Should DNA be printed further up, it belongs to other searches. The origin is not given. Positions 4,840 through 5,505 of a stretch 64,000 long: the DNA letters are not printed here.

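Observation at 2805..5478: DUF2089 zinc-ribbon/HTH protein plus two paralogous glycine-rich solenoid-like proteins, all three carrying the same SHOCT-like helix motif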

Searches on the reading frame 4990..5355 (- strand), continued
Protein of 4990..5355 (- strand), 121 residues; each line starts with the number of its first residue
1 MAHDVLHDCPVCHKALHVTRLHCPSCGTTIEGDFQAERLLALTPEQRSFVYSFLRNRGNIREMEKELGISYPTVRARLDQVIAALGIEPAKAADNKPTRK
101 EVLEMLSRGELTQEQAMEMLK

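Call 25: find_related_loci(query=A3, collection=genome_contigs, flank=5000)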
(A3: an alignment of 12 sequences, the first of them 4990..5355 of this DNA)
Query A3 (121 aa) in genome_contigs; peptide patterns used: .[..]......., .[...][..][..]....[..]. (x = any residue, [..] = any of these).
599 stretches matched a pattern (row limit reached: there are more); 594 encode a relative of the query (tblastn E <= 1e-3); the best 80 are kept; 80 distinct loci.
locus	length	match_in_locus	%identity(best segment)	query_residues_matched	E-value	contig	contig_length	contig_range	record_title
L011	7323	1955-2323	83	1-121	4e-68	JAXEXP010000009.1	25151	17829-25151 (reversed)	MAG: Candidatus Spyradocola sp. isolate SUG2607 k141_233548, whole genome shotgun sequence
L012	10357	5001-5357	67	1-120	5e-52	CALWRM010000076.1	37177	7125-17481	MAG: uncultured Clostridia bacterium isolate E07__bin78 genome assembly, contig: E07__k127_3299794, whole genome shotgun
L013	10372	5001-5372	54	1-121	1e-40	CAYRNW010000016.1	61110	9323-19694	MAG TPA_asm: uncultured Eubacteriales bacterium isolate SRP241326_co3_59 genome assembly, contig: NODE_831_length_61110_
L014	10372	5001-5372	55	1-121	1e-39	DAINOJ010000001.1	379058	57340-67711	MAG TPA_asm: Bacillota bacterium isolate CTOTU7615 NODE_28_length_379058_cov_11.847690, whole genome shotgun sequence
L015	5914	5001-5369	50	1-121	3e-39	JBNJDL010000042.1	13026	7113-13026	MAG: Bacillota bacterium isolate Y23_45dBSd4.bin.60 NODE_1781_length_13026_cov_9.618705, whole genome shotgun sequence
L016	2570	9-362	48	1-120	2e-39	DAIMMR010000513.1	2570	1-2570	MAG TPA_asm: Clostridium sp. isolate CTOTU40300 NODE_29663_length_2570_cov_8.319682, whole genome shotgun sequence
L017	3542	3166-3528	50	1-121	3e-39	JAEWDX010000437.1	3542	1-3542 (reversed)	MAG: Bacillota bacterium isolate OH_PBlB_115 k127_1357861, whole genome shotgun sequence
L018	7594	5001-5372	51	1-121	1e-38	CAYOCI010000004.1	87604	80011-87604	MAG TPA_asm: uncultured Clostridia bacterium isolate binchicken_co158_4 genome assembly, contig: NODE_222_length_87604_c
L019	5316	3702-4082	50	1-121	3e-38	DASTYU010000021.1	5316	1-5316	MAG TPA_asm: Candidatus Limnocylindrales bacterium isolate SMAG_U2450 k141_1237622, whole genome shotgun sequence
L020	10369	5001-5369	48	1-121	4e-38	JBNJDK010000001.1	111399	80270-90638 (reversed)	MAG: Bacillota bacterium isolate Y23_45dBSd4.bin.61 NODE_14_length_111399_cov_16.428868, whole genome shotgun sequence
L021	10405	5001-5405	50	1-121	4e-38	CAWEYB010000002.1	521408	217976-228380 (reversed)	MAG: uncultured Chloroflexia bacterium isolate MFD05513.bin.2.174 genome assembly, contig: contig_24074, whole genome sh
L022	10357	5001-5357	50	1-121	9e-38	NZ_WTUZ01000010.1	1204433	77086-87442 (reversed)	Paenibacillus silvestris strain 5J-6 scaffold10, whole genome shotgun sequence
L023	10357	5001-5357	50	1-121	4e-38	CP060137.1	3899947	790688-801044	Bacillus sp. PAMC26568 chromosome, complete genome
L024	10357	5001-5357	50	1-121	7e-38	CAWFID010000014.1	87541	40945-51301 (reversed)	MAG: uncultured Bacillaceae bacterium isolate MFD02416.bin.3.66 genome assembly, contig: contig_3240, whole genome shotg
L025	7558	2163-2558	51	1-121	7e-38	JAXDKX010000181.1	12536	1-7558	MAG: Chloroflexota bacterium isolate BP_604 scaffold_4231244, whole genome shotgun sequence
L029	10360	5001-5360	50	1-121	2e-37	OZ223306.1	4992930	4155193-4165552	MAG: uncultured Fusibacter sp. isolate 578a3ba3-1f1f-47d2-b4ed-96899ed32e8b genome assembly, chromosome: 1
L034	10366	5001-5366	50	5-121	3e-37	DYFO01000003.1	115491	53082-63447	MAG TPA_asm: Symbiobacterium thermophilum isolate BE2011_68_19 Afr_mines_BE2011_55_length_115491_cov_7_475969, whole gen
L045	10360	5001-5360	54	1-121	7e-37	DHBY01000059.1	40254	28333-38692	MAG TPA_asm: Firmicutes bacterium UBA4916 UBA4916_contig_6299, whole genome shotgun sequence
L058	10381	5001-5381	50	1-121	1e-36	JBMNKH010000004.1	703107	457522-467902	MAG: Bacillota bacterium isolate SBF912LR0HQ0183 contig_43028, whole genome shotgun sequence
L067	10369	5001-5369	47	1-121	4e-36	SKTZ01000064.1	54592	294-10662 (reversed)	MAG: Bacillota bacterium isolate CSSed162cmA_81 CSSed16-2cmA-410, whole genome shotgun sequence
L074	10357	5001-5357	50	1-121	1e-35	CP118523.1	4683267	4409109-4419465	Clostridiaceae bacterium M8S5 chromosome, complete genome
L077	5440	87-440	48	1-120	1e-35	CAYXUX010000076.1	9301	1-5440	MAG TPA_asm: uncultured Clostridiaceae bacterium isolate binchicken_co173_592 genome assembly, contig: NODE_24948_length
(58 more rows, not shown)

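Call 35: search_protein_families(library=pfam, alignment_id=A4, max_evalue=0.001)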
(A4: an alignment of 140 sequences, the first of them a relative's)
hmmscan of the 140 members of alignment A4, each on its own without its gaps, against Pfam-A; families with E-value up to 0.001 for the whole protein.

A. member 1, L011:2360-2725:+ (122 aa): 0 families

B. families by the number of members that match (of 140 scanned): 39 families (the first 25 are shown)
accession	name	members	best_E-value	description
PF22746.1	SHOCT-like_DUF2089-C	76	2.6e-12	SHOCT-like domain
PF13349.12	DUF4097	30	5.8e-24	Toastrack DUF4097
PF07690.21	MFS_1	8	2e-45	Major Facilitator Superfamily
PF05977.19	MFS_3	8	2.4e-31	Transmembrane secretion effector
PF02424.20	ApbE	2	1.2e-91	ApbE family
PF00005.33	ABC_tran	2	1.9e-31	ABC transporter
PF08713.17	DNA_alkylation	2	2.2e-19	DNA alkylation repair enzyme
PF24016.2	DUF7330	2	4.9e-08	Domain of unknown function (DUF7330)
PF20720.3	nSTAND3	2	0.00018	Novel STAND NTPase 3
PF08670.17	MEKHLA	1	8.3e-51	MEKHLA domain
PF01676.23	Metalloenzyme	1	2.3e-44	Metalloenzyme superfamily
PF00293.34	NUDIX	1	2.7e-18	NUDIX domain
PF08241.18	Methyltransf_11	1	4.2e-15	Methyltransferase domain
PF13304.12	AAA_21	1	6.1e-14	AAA domain, putative AbiEii toxin, Type IV TA system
PF13649.12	Methyltransf_25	1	1.5e-12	Methyltransferase domain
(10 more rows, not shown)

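Call 36: search_protein_families(library=pfam, proteins=[L018:5531-6382:+, L020:5835-6929:+, L029:5731-6678:+, L034:5379-6389:+, L045:5384-6622:+, L058:5467-6558:+, L067:6038-7240:+, L074:5388-6710:+, L077:462-1610:+, L011:2742-3737:+], max_evalue=0.01)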
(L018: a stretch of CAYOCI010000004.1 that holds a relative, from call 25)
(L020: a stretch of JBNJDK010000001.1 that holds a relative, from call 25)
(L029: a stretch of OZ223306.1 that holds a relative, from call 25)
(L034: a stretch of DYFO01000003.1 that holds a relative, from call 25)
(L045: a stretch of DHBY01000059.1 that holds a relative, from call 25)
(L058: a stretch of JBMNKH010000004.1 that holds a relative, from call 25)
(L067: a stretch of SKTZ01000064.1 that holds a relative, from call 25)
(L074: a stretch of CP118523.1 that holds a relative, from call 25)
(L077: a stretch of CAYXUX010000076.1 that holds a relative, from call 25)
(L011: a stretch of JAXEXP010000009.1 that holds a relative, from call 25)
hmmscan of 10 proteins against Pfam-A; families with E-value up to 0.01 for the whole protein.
L018:5531-6382:+ (284 aa): 3 families
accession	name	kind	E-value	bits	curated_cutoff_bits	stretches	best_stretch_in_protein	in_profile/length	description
PF22746.1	SHOCT-like_DUF2089-C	-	3.3e-10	39.6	27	1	3-33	1-31/32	SHOCT-like domain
PF24564.1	DUF7605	-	0.0018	18.6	27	0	171-250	52-130/183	Domain of unknown function (DUF7605)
PF07464.16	ApoLp-III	-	0.0024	18.5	36.3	0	156-253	35-136/146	Apolipophorin-III precursor (apoLp-III)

L020:5835-6929:+ (365 aa): 2 families
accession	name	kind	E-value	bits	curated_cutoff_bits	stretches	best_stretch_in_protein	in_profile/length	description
PF13349.12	DUF4097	-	1.1e-08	35.2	22.9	1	210-355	100-239/247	Toastrack DUF4097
PF22746.1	SHOCT-like_DUF2089-C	-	1.2e-07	31.5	27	1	2-30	1-29/32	SHOCT-like domain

L029:5731-6678:+ (316 aa): 2 families
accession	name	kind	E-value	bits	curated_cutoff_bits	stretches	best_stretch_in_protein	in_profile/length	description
PF13349.12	DUF4097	-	1.5e-15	57.7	22.9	1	61-311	7-244/247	Toastrack DUF4097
PF22746.1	SHOCT-like_DUF2089-C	-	1.7e-08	34.2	27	1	4-30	3-29/32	SHOCT-like domain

L034:5379-6389:+ (337 aa): 2 families
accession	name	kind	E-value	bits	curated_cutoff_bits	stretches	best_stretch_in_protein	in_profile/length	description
PF22746.1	SHOCT-like_DUF2089-C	-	5.2e-11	42.2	27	1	6-36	1-31/32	SHOCT-like domain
PF13349.12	DUF4097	-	4e-07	30.1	22.9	1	180-296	104-218/247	Toastrack DUF4097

L045:5384-6622:+ (413 aa): 2 families
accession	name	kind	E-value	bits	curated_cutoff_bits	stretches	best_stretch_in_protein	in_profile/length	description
PF13349.12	DUF4097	-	1.4e-17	64.4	22.9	2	183-284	67-170/247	Toastrack DUF4097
PF22746.1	SHOCT-like_DUF2089-C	-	9e-11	41.4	27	1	3-33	1-31/32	SHOCT-like domain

L058:5467-6558:+ (364 aa): 2 families
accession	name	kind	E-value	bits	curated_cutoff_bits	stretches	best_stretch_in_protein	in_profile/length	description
PF13349.12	DUF4097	-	1.6e-09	37.9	22.9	1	164-318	60-215/247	Toastrack DUF4097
PF22746.1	SHOCT-like_DUF2089-C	-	1.9e-09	37.2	27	1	4-34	1-31/32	SHOCT-like domain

L067:6038-7240:+ (401 aa): 5 families
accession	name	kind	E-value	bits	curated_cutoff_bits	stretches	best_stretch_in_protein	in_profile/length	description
PF13349.12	DUF4097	-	1.4e-16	61.1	22.9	1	146-388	3-238/247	Toastrack DUF4097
PF22746.1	SHOCT-like_DUF2089-C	-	6.6e-09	35.5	27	1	32-62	1-31/32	SHOCT-like domain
PF24016.2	DUF7330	-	4.9e-08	33.2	27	1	144-293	41-183/187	Domain of unknown function (DUF7330)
PF02876.24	Stap_Strp_tox_C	-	0.0014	19.3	27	0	178-277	9-90/96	Staphylococcal/Streptococcal toxin, beta-grasp domain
PF09922.15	LiaF-like_C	-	0.0088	16.4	29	0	325-398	47-112/114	Cell wall-active antibiotics response LiaF, C-terminal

L074:5388-6710:+ (441 aa): 3 families
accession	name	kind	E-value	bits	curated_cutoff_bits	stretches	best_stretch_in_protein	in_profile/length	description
PF13349.12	DUF4097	-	4.8e-12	46.2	22.9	1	146-427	10-246/247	Toastrack DUF4097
PF22746.1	SHOCT-like_DUF2089-C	-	3.2e-08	33.3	27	1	3-33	1-31/32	SHOCT-like domain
PF24495.1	Ig_TMEM131_2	-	0.0018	18.7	27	0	331-369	16-54/94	Transmembrane protein 131 second Ig-like domain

L077:462-1610:+ (383 aa): 3 families
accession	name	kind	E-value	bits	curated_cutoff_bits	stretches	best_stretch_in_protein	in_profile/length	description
PF13349.12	DUF4097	-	4.7e-14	52.8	22.9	1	124-356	3-225/247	Toastrack DUF4097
PF22746.1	SHOCT-like_DUF2089-C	-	1.7e-11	43.7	27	1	2-31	1-30/32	SHOCT-like domain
PF23274.1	DUF7077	-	0.0049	17.1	27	0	206-274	28-96/122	Domain of unknown function (DUF7077)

L011:2742-3737:+ (332 aa): 1 family
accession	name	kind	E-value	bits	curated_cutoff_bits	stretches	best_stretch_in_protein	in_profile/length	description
PF22178.3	Gp5_trimer_C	-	0.0001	22.9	30.9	0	225-293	37-105/112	Bacteriophage T4 gp5 C-terminal trimerisation domain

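Call 38: search_protein_families(library=pfam, proteins=[L004:6395-7519:+, L004:7537-8430:+, L007:6409-7614:+, L007:7640-8512:+, L011:3744-4682:+], max_evalue=10)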
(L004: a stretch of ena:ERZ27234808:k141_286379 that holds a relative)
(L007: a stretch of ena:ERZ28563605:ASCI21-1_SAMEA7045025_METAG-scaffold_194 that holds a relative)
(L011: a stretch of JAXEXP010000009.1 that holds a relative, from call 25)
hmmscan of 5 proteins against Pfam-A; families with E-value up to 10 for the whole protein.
L004:6395-7519:+ (375 aa): 3 families
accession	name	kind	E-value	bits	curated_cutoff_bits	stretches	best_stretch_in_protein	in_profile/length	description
PF04519.19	Bactofilin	-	0.00078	20.1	27.9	4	283-359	8-82/98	Polymer-forming cytoskeletal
PF22746.1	SHOCT-like_DUF2089-C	-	0.11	12.5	27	1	6-30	4-28/32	SHOCT-like domain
PF22178.3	Gp5_trimer_C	-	0.13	12.8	30.9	1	231-282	39-90/112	Bacteriophage T4 gp5 C-terminal trimerisation domain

L004:7537-8430:+ (298 aa): 2 families
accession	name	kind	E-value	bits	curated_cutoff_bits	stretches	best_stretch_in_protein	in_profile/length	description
PF22746.1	SHOCT-like_DUF2089-C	-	0.0041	17.1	27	1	7-31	5-29/32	SHOCT-like domain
PF01272.25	GreA_GreB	-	0.15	12.5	26.9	1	207-232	42-67/77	Transcription elongation factor, GreA/GreB, C-term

L007:6409-7614:+ (402 aa): 2 families
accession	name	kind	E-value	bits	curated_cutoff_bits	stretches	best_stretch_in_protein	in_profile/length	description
PF22178.3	Gp5_trimer_C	-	0.00018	22.1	30.9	1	220-276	51-107/112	Bacteriophage T4 gp5 C-terminal trimerisation domain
PF22746.1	SHOCT-like_DUF2089-C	-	0.0067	16.5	27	1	5-29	3-27/32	SHOCT-like domain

L007:7640-8512:+ (291 aa): 1 family
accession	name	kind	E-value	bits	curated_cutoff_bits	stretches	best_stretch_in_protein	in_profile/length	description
PF22746.1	SHOCT-like_DUF2089-C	-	0.00092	19.2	27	1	7-29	5-27/32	SHOCT-like domain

L011:3744-4682:+ (313 aa): 0 families

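Call 70: search_protein_families(library=padloc, proteins=[window:4990-5355:-], max_evalue=0.1)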
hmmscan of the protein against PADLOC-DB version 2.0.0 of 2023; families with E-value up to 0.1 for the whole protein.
window:4990-5355:- (121 aa): 3 families
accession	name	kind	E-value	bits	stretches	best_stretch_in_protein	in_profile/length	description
PDLC03862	LmuB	-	0.0061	12.9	1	7-49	331-372/643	-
PDLC01438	Csa3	-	0.025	12.6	1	28-90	131-191/305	"CAS-I,CAS-II,CAS-III,CAS-IV,CAS-V,CAS-VI; associated_signaling"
PDLC04162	HEC-08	-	0.035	11.2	1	7-31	230-254/358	-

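Call 71: search_protein_families(library=phrogs, proteins=[window:4990-5355:-], max_evalue=0.1)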
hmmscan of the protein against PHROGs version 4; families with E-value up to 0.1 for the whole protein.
window:4990-5355:- (121 aa): 5 families
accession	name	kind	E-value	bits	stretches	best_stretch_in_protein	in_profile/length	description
phrog_6586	-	unknown function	0.0022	18.9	1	6-33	3-30/129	-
phrog_1065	-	unknown function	0.011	16.6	1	51-117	51-111/192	-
phrog_38343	-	unknown function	0.023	15.9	1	89-121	23-55/76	-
phrog_9188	-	unknown function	0.033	15.4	1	6-31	38-65/70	-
phrog_16564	-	unknown function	0.034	15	1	8-42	96-130/154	-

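Call 78: list_cluster_members(proteins=[L004:6395-7519:+, L004:7537-8430:+, L007:6409-7614:+, L007:7640-8512:+, L011:2742-3737:+, L011:3744-4682:+])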
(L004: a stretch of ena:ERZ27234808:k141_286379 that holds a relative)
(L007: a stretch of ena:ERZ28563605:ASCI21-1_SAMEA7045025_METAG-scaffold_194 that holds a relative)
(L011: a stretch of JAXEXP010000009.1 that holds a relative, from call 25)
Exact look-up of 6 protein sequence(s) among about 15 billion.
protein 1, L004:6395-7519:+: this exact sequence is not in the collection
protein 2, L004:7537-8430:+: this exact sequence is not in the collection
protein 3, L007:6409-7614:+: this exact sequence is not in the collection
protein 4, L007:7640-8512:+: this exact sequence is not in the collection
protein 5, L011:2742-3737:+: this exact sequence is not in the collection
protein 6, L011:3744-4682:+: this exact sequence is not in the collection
